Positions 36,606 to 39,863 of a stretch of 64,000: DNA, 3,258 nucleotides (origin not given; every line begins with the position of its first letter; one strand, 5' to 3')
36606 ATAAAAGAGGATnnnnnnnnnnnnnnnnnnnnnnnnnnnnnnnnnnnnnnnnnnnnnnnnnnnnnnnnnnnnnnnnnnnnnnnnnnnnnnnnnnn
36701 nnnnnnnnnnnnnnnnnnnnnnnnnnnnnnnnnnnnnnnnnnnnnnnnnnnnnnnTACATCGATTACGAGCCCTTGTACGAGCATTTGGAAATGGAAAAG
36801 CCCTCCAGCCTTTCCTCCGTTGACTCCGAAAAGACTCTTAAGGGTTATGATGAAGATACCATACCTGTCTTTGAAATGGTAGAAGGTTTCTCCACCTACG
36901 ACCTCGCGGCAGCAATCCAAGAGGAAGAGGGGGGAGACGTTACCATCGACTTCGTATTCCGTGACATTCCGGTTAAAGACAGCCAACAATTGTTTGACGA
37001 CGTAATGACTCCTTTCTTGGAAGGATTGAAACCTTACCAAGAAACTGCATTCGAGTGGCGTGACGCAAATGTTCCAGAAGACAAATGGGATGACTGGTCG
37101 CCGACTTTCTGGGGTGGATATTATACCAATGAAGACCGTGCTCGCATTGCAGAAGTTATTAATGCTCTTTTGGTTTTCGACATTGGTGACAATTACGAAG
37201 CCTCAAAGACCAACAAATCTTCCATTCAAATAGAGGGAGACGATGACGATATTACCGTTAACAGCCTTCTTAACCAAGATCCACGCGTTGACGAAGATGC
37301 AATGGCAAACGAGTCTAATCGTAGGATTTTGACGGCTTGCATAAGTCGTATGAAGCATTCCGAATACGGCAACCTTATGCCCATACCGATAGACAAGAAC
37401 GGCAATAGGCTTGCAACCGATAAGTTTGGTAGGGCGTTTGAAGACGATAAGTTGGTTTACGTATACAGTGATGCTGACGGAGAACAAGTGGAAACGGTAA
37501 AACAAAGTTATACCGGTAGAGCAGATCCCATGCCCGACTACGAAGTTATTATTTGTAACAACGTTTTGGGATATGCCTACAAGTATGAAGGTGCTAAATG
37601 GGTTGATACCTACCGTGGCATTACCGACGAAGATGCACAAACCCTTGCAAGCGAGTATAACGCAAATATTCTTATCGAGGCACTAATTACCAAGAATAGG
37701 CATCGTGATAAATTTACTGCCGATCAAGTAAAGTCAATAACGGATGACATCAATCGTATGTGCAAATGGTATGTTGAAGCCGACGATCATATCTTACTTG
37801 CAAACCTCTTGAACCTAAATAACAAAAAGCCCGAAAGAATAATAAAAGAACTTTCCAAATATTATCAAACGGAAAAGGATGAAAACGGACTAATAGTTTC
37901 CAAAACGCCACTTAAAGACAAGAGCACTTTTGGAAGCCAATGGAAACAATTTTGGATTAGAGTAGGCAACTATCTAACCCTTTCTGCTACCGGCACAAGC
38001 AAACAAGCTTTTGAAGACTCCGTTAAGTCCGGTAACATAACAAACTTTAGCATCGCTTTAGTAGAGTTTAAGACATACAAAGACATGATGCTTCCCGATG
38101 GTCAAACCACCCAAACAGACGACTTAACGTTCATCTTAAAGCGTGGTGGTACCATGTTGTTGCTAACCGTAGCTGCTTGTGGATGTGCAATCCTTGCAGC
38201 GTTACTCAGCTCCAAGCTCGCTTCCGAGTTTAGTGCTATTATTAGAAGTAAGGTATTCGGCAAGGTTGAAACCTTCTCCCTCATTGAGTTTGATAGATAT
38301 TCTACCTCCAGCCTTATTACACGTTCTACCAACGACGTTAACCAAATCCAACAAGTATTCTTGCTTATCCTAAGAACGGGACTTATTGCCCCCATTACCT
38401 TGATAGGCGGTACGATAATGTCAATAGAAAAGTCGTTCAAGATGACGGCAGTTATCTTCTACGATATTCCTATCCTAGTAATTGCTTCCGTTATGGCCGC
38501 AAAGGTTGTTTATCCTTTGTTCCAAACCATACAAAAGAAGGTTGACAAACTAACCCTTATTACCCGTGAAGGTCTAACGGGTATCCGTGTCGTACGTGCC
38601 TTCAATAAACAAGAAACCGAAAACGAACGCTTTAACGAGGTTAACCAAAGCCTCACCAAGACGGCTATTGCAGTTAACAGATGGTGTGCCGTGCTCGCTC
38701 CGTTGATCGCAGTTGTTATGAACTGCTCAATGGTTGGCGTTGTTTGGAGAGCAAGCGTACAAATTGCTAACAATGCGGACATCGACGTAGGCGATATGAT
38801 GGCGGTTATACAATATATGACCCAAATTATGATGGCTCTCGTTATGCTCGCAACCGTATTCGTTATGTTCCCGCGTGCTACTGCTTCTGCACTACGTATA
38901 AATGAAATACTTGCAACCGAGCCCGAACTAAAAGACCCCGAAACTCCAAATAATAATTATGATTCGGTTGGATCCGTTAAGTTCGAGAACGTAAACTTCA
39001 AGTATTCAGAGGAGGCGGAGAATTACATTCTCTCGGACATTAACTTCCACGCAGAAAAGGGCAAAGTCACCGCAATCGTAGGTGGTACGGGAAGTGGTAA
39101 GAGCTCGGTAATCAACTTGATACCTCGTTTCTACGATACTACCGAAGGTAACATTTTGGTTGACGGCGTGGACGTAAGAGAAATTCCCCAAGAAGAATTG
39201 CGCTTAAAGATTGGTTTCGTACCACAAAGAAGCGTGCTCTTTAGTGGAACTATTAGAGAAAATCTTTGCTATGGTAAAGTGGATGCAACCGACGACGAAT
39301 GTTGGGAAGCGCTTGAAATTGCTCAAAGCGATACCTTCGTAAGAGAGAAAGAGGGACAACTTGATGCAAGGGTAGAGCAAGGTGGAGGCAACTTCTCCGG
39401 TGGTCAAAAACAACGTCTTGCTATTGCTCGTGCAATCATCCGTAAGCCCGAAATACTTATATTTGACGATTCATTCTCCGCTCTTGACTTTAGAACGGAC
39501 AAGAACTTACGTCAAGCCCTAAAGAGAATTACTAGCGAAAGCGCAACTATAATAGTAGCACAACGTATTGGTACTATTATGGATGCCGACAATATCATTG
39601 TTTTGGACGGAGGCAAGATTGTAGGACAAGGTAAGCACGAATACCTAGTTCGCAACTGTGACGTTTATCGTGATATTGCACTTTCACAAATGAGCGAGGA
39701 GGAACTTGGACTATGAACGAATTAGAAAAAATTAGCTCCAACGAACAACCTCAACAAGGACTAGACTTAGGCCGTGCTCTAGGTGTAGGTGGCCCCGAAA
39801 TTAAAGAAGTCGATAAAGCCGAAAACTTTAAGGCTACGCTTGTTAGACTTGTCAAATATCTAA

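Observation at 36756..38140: ~460-aa extracytoplasmic domain inserted between TM1 and TM2 of a type I ABC exporter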

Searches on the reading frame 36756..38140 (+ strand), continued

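Call 65: fold_search(model_id=the predicted structure, library=viral)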
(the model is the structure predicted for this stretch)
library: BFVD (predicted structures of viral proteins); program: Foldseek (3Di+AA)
matches with E <= 10: 167; with E <= 0.001: 0
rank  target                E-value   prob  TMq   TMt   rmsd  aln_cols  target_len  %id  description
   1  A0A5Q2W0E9            6.1e-01  0.05  0.09  0.15  20.0       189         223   14  (no name in the UniProt tables at hand)
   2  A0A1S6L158            8.0e-01  0.07  0.08  0.18  17.7       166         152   14  (no name in the UniProt tables at hand)
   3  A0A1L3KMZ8            1.1e+00  0.06  0.07  0.03  19.3       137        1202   17  Putative glycoprotein [Hubei coleoptera virus 3]
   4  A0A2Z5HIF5            1.2e+00  0.03  0.06  0.15  24.0       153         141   11  (no name in the UniProt tables at hand)
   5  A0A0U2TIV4            1.2e+00  0.05  0.09  0.09  20.2       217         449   13  Uncharacterized protein [Pseudomonas phage SM1]
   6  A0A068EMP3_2          1.5e+00  0.02  0.08  0.04  20.9       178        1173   14  Putative tail protein [Bacillus phage CP-51]
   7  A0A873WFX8            1.6e+00  0.03  0.08  0.13  24.3       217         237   16  (no name in the UniProt tables at hand)
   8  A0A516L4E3            1.7e+00  0.05  0.11  0.23  16.7       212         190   11  (no name in the UniProt tables at hand)
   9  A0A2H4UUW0            1.8e+00  0.51  0.15  0.45   3.7        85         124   12  Uncharacterized protein [Bodo saltans virus]
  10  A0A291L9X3            2.0e+00  0.04  0.11  0.10  20.2       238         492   10  Transcriptional regulator [Bordetella phage vB_BbrM_PHB04]
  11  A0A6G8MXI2            2.1e+00  0.21  0.10  0.44   7.1        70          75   14  Uncharacterized protein [Cedratvirus kamchatka]
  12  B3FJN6                2.1e+00  0.09  0.08  0.29  15.3       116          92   13  Uncharacterized protein [Pseudomonas phage 201phi2-1]
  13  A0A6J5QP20            2.2e+00  0.14  0.09  0.31  11.0        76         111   10  Holin [uncultured Caudovirales phage]
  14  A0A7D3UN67            2.4e+00  0.04  0.09  0.18  15.0       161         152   13  (no name in the UniProt tables at hand)
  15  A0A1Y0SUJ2            2.4e+00  0.03  0.10  0.14  14.3       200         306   11  Virion structural protein [Pseudomonas phage Noxifer]
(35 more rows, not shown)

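Call 68: search_protein_families(library=pfam, alignment_id=A4, max_evalue=0.1)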
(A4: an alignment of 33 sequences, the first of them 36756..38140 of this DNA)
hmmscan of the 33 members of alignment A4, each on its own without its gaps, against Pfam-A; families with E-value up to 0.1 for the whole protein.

A. member 1, window:36756-38140:+ (461 aa): 1 family
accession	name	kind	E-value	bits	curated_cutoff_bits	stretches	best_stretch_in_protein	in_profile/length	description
PF23309.1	DUF7083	-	0.062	13.8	27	0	281-317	24-60/90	Domain of unknown function (DUF7083)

B. families by the number of members that match (of 33 scanned): 13 families
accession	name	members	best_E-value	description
PF23309.1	DUF7083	2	0.0014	Domain of unknown function (DUF7083)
PF12142.13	PPO1_DWL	1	0.00045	Polyphenol oxidase middle domain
PF14088.11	DUF4268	1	0.0024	Domain of unknown function (DUF4268)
PF00128.31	Alpha-amylase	1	0.0083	Alpha amylase, catalytic domain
PF18728.6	HEPN_AbiV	1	0.018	AbiV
PF05838.17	Glyco_hydro_108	1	0.024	Glycosyl hydrolase 108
PF02291.21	TFIID-31kDa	1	0.025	Transcription initiation factor IID, 31kD subunit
PF22028.2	DUF6934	1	0.028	Family of unknown function (DUF6934)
PF18581.7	SYCP2_ARLD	1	0.03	Synaptonemal complex 2 armadillo-repeat-like domain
PF14394.12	DUF4423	1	0.049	Domain of unknown function (DUF4423)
PF11962.13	Peptidase_G2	1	0.052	Peptidase_G2, IMC autoproteolytic cleavage domain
PF22096.1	TagH_C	1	0.096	Teichoic acid transporter subunit TagH C-terminal domain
PF05014.21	Nuc_deoxyrib_tr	1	0.099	Nucleoside 2-deoxyribosyltransferase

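Call 70: search_protein_families(library=pfam, proteins=[L024:4038-5159:+, L024:5191-5748:+], max_evalue=0.001)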
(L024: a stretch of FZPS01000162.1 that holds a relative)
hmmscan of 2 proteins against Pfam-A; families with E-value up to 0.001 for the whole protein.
L024:4038-5159:+ (374 aa): 1 family
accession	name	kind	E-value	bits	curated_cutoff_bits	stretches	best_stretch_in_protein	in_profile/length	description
PF03600.22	CitMHS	-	9.4e-25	87.8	31.9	1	15-310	11-319/336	Citrate transporter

L024:5191-5748:+ (186 aa): 3 families
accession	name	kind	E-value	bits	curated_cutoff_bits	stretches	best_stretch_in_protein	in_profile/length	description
PF07883.17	Cupin_2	-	2.9e-11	43.3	27.2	1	127-183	13-69/70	Cupin domain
PF12844.13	HTH_19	-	2.3e-06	27.9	30.2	1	9-70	2-63/64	Helix-turn-helix domain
PF01381.28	HTH_3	-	0.00056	20.3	23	0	11-65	1-55/55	Helix-turn-helix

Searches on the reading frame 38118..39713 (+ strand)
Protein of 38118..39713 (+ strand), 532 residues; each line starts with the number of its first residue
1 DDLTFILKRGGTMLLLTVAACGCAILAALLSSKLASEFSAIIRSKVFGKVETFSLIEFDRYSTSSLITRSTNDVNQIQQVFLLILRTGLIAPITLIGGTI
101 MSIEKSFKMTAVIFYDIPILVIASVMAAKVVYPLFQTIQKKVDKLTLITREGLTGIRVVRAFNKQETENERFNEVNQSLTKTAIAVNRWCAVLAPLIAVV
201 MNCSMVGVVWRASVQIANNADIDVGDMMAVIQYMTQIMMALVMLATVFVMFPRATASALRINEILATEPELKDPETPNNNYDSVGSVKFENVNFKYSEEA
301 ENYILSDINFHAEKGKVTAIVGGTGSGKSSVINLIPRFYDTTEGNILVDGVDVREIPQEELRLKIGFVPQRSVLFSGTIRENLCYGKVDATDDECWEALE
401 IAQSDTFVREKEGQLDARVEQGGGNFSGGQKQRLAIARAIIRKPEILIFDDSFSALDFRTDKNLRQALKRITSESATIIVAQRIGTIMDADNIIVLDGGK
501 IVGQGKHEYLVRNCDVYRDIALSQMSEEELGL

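Call 42: find_homologous_proteins(query=window:38118-39713:+, max_evalue=1e-100)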
Query window:38118-39713:+ (532 aa): 7967 proteins with E <= 1e-100 among 8000 candidates; the best 120 are listed.
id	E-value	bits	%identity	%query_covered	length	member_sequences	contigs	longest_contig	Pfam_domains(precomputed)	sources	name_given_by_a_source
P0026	0.0e+0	1081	94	100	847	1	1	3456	PF00005.34,PF02463.26,PF00664.29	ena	-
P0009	0.0e+0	1066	92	100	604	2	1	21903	PF00005.34,PF02463.26,PF00664.29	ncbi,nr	ncbi:MAG: ABC transporter ATP-binding protein [Clostridia bacterium]|nr:ABC transporter ATP-binding 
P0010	1.4e-283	959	83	100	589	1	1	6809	PF00005.34,PF02463.26,PF00664.29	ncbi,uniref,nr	ncbi:MAG: ABC transporter ATP-binding protein [Firmicutes bacterium]|uniref:ABC transporter ATP-bind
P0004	9.8e-283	956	83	100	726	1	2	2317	PF00005.34,PF02463.26,PF00664.29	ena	-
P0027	4.8e-268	908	78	100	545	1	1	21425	PF00005.34,PF02463.26,PF00664.29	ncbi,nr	ncbi:MAG: ABC transporter ATP-binding protein [Clostridia bacterium]|nr:ABC transporter ATP-binding 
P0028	1.1e-253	860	76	100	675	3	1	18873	PF00005.34,PF02463.26,PF00664.29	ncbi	ncbi:MAG: ABC transporter ATP-binding protein, partial [Clostridia bacterium]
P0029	2.8e-228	777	68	100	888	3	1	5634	PF00005.34,PF02463.26,PF00664.29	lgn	-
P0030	6.3e-226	769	67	100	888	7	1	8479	PF00005.34,PF02463.26,PF00664.29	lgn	-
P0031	2.9e-224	763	67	100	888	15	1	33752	PF00005.34,PF02463.26,PF00664.29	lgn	-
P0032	3.7e-222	756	66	100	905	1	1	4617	PF00005.34,PF02463.26,PF00664.29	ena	-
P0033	3.5e-221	753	66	100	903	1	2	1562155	PF00005.34,PF02463.26,PF00664.29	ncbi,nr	ncbi:MAG: ATP-binding cassette domain-containing protein [Clostridiales bacterium]|nr:ATP-binding ca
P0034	5.0e-220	749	64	100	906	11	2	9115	PF00005.34,PF02463.26,PF00664.29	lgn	-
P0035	2.3e-219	747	66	100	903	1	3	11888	PF00005.34,PF02463.26,PF00664.29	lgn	-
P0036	2.0e-218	744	78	81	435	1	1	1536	PF00005.34,PF02463.26,PF00664.29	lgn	-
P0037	2.6e-218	744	65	100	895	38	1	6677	PF00005.34,PF02463.26,PF00664.29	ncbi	-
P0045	5.7e-214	729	65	100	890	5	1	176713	PF00005.34,PF02463.26,PF00664.29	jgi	jgi:ATP-binding cassette subfamily B multidrug efflux pump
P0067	1.4e-211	721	63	100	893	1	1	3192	PF00005.34,PF02463.26,PF00664.29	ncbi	ncbi:MAG: ABC transporter transmembrane domain-containing protein [Christensenellales bacterium]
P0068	1.5e-211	721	63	100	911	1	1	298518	PF00005.34,PF02463.26,PF00664.29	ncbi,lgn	-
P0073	1.9e-211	721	63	100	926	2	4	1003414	PF00005.34,PF02463.26,PF00664.29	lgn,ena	-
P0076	2.0e-211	721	63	100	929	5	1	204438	PF00005.34,PF02463.26,PF00664.29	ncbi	-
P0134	1.3e-207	708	62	100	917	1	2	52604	PF00005.34,PF02463.26,PF00664.29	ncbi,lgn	-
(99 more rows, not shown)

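Call 52: list_cluster_members(proteins=[P0033, P0037, P0045, P0068, P0073, P0076, P0031, P0017, P0067, P0134])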
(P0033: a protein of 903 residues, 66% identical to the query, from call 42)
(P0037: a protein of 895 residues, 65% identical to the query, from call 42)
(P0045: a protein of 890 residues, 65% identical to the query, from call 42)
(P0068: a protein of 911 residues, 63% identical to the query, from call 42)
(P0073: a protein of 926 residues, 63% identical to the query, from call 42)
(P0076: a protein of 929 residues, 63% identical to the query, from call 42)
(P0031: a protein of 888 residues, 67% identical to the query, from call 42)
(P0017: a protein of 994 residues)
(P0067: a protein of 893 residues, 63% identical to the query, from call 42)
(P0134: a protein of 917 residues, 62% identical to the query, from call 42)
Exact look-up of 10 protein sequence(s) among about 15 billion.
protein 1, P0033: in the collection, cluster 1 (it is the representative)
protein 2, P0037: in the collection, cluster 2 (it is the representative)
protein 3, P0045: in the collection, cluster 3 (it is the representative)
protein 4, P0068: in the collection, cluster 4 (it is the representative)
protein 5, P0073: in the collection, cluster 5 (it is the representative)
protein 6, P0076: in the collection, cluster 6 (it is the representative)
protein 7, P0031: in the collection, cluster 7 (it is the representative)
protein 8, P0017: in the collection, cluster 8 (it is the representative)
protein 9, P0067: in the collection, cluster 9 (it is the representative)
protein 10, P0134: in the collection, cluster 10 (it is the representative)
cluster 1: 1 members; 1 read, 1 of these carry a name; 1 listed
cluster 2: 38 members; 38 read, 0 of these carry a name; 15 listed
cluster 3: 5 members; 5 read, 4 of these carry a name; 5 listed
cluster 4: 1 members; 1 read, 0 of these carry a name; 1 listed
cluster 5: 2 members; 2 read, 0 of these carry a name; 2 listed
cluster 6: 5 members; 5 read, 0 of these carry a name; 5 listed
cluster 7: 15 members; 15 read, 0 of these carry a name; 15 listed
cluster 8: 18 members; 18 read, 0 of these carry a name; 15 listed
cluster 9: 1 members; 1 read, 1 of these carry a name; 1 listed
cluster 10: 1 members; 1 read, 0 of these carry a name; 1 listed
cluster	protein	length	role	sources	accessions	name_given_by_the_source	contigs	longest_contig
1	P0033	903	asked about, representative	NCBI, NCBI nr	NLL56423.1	MAG: ATP-binding cassette domain-containing protein [Clostridiales bacterium] | ATP-binding cassette domain-containing protein [Clostridiales bacterium]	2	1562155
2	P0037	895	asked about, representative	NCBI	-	-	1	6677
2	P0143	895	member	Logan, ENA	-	-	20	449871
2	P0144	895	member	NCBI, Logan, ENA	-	-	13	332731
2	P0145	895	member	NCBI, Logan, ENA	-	-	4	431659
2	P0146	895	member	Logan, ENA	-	-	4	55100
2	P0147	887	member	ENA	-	-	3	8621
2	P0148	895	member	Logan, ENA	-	-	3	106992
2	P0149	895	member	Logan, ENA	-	-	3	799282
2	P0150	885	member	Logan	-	-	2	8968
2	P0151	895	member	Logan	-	-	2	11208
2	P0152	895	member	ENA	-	-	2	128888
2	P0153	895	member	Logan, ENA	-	-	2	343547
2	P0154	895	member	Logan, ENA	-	-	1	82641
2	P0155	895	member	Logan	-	-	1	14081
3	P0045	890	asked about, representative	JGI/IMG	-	ATP-binding cassette subfamily B multidrug efflux pump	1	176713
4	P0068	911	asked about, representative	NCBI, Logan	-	-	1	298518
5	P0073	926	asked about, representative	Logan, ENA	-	-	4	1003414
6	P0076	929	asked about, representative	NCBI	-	-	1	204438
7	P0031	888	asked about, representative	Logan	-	-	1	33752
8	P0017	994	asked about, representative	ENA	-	-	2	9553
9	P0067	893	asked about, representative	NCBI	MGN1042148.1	MAG: ABC transporter transmembrane domain-containing protein [Christensenellales ...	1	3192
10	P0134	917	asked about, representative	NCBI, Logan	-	-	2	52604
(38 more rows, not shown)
